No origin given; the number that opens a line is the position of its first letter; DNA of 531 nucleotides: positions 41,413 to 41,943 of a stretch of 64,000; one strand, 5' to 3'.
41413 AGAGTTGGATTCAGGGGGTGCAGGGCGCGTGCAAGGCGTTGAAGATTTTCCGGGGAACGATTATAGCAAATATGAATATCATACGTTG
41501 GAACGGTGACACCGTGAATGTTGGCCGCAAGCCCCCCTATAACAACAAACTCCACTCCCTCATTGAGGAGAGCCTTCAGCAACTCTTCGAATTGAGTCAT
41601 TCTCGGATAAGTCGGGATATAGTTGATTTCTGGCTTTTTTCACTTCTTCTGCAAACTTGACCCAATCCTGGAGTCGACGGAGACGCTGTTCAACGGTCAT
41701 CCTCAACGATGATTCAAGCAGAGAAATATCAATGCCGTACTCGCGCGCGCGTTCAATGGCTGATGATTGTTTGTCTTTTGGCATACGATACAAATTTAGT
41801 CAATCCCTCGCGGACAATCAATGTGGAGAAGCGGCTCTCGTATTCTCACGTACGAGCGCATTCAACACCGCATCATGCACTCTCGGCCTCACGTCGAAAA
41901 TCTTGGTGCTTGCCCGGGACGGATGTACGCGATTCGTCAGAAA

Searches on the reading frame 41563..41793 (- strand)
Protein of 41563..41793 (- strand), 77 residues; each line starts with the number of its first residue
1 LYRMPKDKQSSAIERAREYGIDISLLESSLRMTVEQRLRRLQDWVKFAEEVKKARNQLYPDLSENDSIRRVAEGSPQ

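Call 3: search_protein_families(library=pfam, proteins=[window:41563-41793:-], max_evalue=1)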
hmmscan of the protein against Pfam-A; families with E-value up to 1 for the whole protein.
window:41563-41793:- (77 aa): 0 families

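Call 4: search_protein_families(library=ncbifam, proteins=[window:41563-41793:-], max_evalue=1)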
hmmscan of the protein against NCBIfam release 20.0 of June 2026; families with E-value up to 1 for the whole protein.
window:41563-41793:- (77 aa): 2 families
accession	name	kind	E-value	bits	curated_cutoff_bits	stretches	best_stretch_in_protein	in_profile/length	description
TIGR00261.1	traB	subfamily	0.013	14.5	178.35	1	7-54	91-134/380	TraB family protein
TIGR02533.1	type_II_gspE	equivalog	0.03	13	630.25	1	9-57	349-398/486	type II secretion system ATPase GspE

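Call 5: search_protein_families(library=padloc, proteins=[window:41563-41793:-], max_evalue=1)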
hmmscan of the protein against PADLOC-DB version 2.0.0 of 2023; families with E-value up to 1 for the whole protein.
window:41563-41793:- (77 aa): 2 families
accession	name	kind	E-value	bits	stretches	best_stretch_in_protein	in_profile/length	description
PDLC04308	PDC-M02B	-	0.0023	14.6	1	5-55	215-265/391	-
PDLC00668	Effector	-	0.016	13.1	1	28-50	8-30/184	2TM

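Call 7: find_homologous_proteins(query=window:41563-41793:-)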
Query window:41563-41793:- (77 aa): 15 proteins with E <= 0.001 among 17 candidates.
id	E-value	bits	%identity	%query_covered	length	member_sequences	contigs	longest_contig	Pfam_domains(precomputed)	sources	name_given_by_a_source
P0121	3.1e-39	149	100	96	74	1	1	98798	-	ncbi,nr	ncbi:MAG: hypothetical protein HYY49_04510 [Ignavibacteriales bacterium]|nr:hypothetical protein [Ig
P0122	3.8e-26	108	75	88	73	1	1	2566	-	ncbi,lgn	-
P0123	2.0e-25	106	76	88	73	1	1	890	-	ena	-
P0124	2.0e-23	99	71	88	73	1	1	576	-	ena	-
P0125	3.0e-23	99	72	87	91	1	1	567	-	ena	-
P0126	5.3e-23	98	67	90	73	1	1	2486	-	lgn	-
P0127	2.2e-20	90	64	91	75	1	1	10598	-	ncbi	-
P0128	2.5e-20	89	62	90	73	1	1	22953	-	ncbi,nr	ncbi:MAG: hypothetical protein HY961_12550 [Ignavibacteriae bacterium]|nr:hypothetical protein [Igna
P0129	3.5e-20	89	65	86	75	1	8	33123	-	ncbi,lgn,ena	-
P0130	8.7e-20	88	61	87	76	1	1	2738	-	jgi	jgi:pheromone shutdown protein TraB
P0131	2.9e-19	86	69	81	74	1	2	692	-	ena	-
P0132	3.3e-19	86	66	91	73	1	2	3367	-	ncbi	-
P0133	8.7e-19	85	67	78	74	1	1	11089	-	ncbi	-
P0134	5.4e-16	76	66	77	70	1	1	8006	-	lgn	-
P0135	7.5e-5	41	50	75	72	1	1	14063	-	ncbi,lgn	-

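Call 47: search_protein_representatives(alignment_id=A4)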
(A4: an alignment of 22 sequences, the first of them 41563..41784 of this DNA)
Query: 22 sequences, 77 profile positions. Proteins with E-value up to 0.001 (for the whole library): 2014; up to 1e-10: 86; up to 1e-30: 0. The best 150 are listed.
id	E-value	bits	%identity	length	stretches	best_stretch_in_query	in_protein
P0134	3.0e-24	100.9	-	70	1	1-67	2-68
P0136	1.0e-22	96.0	-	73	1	1-75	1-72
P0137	1.5e-20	89.1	-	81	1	1-73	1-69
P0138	2.2e-20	88.5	-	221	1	1-64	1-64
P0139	1.1e-18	83.0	-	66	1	2-57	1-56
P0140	2.5e-18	81.9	-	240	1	3-75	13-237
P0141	3.1e-18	81.7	-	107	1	3-62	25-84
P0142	1.9e-17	79.2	-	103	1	3-54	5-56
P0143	3.6e-16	75.0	-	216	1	3-75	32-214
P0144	3.7e-16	75.0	-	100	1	3-63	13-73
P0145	3.8e-16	75.0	-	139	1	3-56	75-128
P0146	5.1e-16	74.5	-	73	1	2-64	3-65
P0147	7.5e-16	74.0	-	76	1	3-59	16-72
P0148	1.4e-15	73.1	-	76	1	1-70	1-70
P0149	1.4e-15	73.1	-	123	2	5-59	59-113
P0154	4.3e-15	71.6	-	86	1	2-56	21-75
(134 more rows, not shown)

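Call 51: search_protein_families(library=pfam, alignment_id=A5, max_evalue=0.01)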
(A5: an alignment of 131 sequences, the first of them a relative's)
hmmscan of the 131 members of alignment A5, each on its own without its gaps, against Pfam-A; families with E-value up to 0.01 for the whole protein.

A. member 1, P0136 (73 aa): 0 families

B. families by the number of members that match (of 131 scanned): 8 families
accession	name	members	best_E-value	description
PF12728.13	HTH_17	1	6.1e-15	Helix-turn-helix domain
PF00376.29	MerR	1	0.00014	MerR family regulatory protein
PF16141.11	GH18_BT1044-like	1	0.0024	Glycoside hydrolase family 18, BT1044-like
PF17853.6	GGDEF_2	1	0.0025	GGDEF-like domain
PF13075.11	DUF3939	1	0.0052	Protein of unknown function (DUF3939)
PF13374.12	TPR_10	1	0.0054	Tetratricopeptide repeat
PF23432.1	DUF7118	1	0.0095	Domain of unknown function (DUF7118)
PF20306.3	Sp-DndD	1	0.0098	Small protein found in certain Dnd DNA modification systems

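Call 52: find_homologous_proteins(query=A5, max_evalue=0.001)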
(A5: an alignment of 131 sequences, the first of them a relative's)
Query A5 (131 sequences) (73 aa, profile of the alignment): 616 proteins with E <= 0.001 among 8000 candidates; the best 120 are listed.
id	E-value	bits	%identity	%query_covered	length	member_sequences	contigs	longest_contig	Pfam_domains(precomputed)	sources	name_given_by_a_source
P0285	1.8e-27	114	33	45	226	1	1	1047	PF09970.16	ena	-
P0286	2.1e-27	113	56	25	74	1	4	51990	-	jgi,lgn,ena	jgi:elongation factor P--beta-lysine ligase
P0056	2.3e-26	110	50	25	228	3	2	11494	PF09970.16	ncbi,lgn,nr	ncbi:MAG: nucleotidyltransferase [Gemmataceae bacterium]|nr:nucleotidyltransferase [Gemmataceae bact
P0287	4.1e-26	109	29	58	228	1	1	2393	PF09970.16,PF19502.6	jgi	jgi:predicted nucleotidyltransferase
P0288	6.3e-26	109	56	25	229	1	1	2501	PF09970.16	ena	-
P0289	6.5e-26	109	41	47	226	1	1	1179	-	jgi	jgi:hypothetical protein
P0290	6.9e-26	109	40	48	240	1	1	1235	-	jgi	jgi:hypothetical protein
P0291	1.8e-25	107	46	48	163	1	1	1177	-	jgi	jgi:hypothetical protein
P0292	3.0e-25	107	40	48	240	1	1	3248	-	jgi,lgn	jgi:hypothetical protein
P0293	6.2e-25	105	50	25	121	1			-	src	-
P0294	6.2e-25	105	33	45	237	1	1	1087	PF09970.16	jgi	jgi:hypothetical protein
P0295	8.6e-25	105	50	25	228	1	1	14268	-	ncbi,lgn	-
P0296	9.0e-25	105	52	29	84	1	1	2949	-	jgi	jgi:hypothetical protein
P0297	9.4e-25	105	33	45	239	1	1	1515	PF09970.16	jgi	jgi:predicted nucleotidyltransferase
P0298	9.4e-25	105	32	56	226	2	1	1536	-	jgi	-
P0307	3.6e-24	103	48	29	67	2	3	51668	-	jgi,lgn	jgi:hypothetical protein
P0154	4.6e-22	96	44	25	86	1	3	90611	-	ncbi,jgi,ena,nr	ncbi:MAG TPA: hypothetical protein VMV69_29020 [Pirellulales bacterium]|nr:hypothetical protein [Pir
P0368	4.4e-21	93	37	52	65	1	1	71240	-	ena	-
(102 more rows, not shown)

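Call 53: find_encoding_contigs(protein=P0286, flank=4000, max_places=2)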
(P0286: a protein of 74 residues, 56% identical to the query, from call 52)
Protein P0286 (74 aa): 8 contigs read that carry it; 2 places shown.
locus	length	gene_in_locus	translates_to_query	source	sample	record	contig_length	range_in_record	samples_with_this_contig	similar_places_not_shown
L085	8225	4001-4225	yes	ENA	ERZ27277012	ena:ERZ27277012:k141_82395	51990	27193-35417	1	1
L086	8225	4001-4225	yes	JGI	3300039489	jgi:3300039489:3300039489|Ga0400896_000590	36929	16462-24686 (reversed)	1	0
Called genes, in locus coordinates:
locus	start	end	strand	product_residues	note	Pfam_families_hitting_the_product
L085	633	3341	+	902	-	PF07583:PSCyt2, PF07587:PSD1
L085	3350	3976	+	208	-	PF05685:Uma2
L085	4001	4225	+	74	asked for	-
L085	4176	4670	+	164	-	PF09970:DUF2204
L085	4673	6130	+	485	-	PF07394:DUF1501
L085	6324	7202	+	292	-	PF02633:Creatininase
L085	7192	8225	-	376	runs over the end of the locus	PF01266:DAO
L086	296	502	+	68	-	-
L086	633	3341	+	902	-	PF07583:PSCyt2, PF07587:PSD1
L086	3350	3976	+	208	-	PF05685:Uma2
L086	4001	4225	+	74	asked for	-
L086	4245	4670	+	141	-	-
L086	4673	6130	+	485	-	PF07394:DUF1501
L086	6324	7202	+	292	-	PF02633:Creatininase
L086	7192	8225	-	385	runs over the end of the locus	PF01266:DAO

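Call 54: find_encoding_contigs(protein=P0307, flank=4000, max_places=2)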
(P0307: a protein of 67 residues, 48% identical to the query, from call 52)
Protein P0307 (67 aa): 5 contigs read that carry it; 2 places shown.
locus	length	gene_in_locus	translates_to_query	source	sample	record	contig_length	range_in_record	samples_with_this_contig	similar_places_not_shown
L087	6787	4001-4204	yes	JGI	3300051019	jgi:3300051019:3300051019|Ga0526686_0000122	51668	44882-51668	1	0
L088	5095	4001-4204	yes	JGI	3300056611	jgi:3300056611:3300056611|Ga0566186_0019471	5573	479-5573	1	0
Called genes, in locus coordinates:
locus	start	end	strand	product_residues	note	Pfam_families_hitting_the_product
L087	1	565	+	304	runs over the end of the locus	PF01261:AP_endonuc_2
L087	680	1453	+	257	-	PF04079:SMC_ScpB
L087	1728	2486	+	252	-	PF00834:Ribul_P_3_epim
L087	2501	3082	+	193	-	PF00300:His_Phos_1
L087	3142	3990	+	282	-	PF17848:Zn_ribbon_ACC (weak), PF01039:Carboxyl_trans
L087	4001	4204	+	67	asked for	-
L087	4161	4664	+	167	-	PF09970:DUF2204 (faint), PF19502:DUF6036 (faint)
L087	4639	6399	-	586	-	-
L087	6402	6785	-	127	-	?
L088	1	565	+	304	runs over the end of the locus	PF01261:AP_endonuc_2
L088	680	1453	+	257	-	PF04079:SMC_ScpB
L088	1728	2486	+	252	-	PF00834:Ribul_P_3_epim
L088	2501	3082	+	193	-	PF00300:His_Phos_1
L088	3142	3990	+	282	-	PF17848:Zn_ribbon_ACC (weak), PF01039:Carboxyl_trans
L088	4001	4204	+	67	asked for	-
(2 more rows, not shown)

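Call 55: find_encoding_contigs(protein=P0154, flank=4000, max_places=2)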
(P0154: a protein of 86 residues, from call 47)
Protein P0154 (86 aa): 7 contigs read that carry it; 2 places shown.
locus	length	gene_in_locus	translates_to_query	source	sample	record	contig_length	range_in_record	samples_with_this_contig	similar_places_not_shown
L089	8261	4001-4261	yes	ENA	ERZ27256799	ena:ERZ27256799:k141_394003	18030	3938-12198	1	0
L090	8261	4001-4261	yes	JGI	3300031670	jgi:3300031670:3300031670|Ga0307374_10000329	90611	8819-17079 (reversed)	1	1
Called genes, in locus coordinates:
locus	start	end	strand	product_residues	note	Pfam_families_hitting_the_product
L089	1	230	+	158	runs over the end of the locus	-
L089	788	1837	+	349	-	PF00657:Lipase_GDSL, PF04311:DUF459, PF13472:Lipase_GDSL_2, PF07876:Dabb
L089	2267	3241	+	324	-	-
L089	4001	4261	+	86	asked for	-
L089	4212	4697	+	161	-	-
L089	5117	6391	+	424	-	PF00171:Aldedh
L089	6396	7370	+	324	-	PF02154:FliM, PF01052:FliMN_C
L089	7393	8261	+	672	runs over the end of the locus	PF03190:Thioredox_DsbH, PF13098:Thioredoxin_2 (weak), PF13899:Thioredoxin_7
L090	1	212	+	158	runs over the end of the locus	-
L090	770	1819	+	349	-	PF00657:Lipase_GDSL, PF04311:DUF459, PF13472:Lipase_GDSL_2, PF07876:Dabb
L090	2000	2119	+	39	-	-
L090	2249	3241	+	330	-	-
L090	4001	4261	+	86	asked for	-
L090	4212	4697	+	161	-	-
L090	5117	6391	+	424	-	PF00171:Aldedh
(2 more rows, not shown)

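Call 56: find_encoding_contigs(protein=P0368, flank=4000, max_places=2)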
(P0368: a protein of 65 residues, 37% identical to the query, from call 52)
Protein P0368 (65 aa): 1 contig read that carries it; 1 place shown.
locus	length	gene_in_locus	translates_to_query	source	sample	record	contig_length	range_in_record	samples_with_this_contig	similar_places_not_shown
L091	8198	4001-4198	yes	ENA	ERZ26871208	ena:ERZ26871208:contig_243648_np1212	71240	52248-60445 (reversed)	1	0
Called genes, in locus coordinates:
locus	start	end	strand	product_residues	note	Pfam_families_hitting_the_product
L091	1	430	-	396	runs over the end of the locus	PF01266:DAO (weak), PF02737:3HCDH_N, PF03446:NAD_binding_2 (weak), PF00725:3HCDH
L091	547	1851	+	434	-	PF06245:DUF1015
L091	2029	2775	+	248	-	PF00142:Fer4_NifH (faint), PF01656:CbiA, PF02374:ArsA_ATPase (weak), PF06564:CBP_BcsQ, PF09140:MipZ (weak), PF10609:ParA (weak), PF13614:AAA_31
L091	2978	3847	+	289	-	PF02195:ParB_N, PF17762:HTH_ParB, PF23552:ParB_C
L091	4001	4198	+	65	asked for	-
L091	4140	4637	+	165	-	PF19502:DUF6036 (faint)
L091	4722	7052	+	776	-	PF07714:PK_Tyr_Ser-Thr, PF00069:Pkinase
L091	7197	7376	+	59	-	PF04964:Flp_Fap (weak)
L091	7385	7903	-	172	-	PF00293:NUDIX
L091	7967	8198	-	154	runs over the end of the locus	PF00903:Glyoxalase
